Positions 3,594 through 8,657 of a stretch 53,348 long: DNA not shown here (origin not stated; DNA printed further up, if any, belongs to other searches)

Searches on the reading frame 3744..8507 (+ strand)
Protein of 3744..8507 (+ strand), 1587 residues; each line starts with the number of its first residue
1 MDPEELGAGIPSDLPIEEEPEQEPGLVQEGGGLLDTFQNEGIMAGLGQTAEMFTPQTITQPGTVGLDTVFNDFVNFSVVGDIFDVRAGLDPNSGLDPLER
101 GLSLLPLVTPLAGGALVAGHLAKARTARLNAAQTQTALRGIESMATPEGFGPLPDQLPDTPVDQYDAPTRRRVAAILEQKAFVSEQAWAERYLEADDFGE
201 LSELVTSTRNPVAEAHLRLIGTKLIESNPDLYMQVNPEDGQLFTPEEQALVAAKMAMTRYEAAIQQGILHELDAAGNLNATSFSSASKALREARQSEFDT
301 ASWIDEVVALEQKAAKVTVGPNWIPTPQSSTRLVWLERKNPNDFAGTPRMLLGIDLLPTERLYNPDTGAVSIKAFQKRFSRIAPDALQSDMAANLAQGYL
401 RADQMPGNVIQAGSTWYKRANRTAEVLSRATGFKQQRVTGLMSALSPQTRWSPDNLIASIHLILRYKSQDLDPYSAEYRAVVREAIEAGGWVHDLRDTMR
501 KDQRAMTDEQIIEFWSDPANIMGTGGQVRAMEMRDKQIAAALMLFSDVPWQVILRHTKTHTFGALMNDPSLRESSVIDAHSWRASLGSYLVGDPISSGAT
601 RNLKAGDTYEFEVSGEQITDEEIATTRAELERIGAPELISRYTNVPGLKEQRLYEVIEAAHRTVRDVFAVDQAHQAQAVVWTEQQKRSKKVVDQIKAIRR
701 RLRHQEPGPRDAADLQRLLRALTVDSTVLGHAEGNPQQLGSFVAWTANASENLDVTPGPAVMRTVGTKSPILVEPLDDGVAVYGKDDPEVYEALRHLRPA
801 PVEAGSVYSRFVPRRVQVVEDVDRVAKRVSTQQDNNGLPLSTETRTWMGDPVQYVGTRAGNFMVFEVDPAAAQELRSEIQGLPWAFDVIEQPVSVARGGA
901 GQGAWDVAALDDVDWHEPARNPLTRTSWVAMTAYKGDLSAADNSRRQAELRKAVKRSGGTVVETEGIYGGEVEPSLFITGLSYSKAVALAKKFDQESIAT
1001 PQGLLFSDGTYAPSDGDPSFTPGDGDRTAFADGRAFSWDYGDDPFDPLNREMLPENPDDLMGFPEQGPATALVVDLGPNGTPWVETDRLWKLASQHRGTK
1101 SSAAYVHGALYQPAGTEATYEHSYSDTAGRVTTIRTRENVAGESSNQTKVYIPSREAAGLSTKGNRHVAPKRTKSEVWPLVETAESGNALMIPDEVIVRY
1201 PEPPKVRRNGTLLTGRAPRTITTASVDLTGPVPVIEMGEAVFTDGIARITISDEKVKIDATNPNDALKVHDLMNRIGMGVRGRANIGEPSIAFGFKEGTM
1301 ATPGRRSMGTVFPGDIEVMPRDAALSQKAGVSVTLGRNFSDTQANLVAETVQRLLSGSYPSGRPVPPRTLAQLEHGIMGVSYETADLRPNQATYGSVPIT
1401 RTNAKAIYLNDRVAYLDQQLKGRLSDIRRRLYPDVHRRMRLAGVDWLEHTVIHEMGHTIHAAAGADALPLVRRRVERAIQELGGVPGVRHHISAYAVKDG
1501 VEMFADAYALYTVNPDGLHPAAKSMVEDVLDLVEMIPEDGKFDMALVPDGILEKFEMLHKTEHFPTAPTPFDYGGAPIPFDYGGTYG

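Call 17: search_protein_families(library=phrogs, proteins=[window:3744-8507:+], max_evalue=0.001)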
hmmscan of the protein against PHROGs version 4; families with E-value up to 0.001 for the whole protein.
window:3744-8507:+ (1587 aa): 3 families
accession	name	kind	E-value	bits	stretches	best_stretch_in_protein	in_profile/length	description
phrog_3842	-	unknown function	3.5e-12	47.7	1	389-503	16-127/206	-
phrog_2878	-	unknown function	4.3e-06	26.7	1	408-489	142-222/631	-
phrog_2226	-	other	0.00049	20.8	0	928-998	7-89/142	SAM-dependent methyltransferase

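Call 63: search_protein_families(library=pfam, proteins=[window:3744-8507:+], max_evalue=0.01)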
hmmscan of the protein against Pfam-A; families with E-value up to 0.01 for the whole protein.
window:3744-8507:+ (1587 aa): 3 families
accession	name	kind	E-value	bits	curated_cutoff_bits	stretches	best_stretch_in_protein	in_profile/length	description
PF23802.1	DUF7178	-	2.2e-13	51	27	1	388-588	12-145/193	Family of unknown function (DUF7178)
PF11697.13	DUF3293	-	6.8e-08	33.5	25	1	938-998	11-73/73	Protein of unknown function (DUF3293)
PF23780.1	S-AdoMet_lyase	-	4.3e-06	27.1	28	1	929-999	1-82/133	S-Adenosylmethionine lyase family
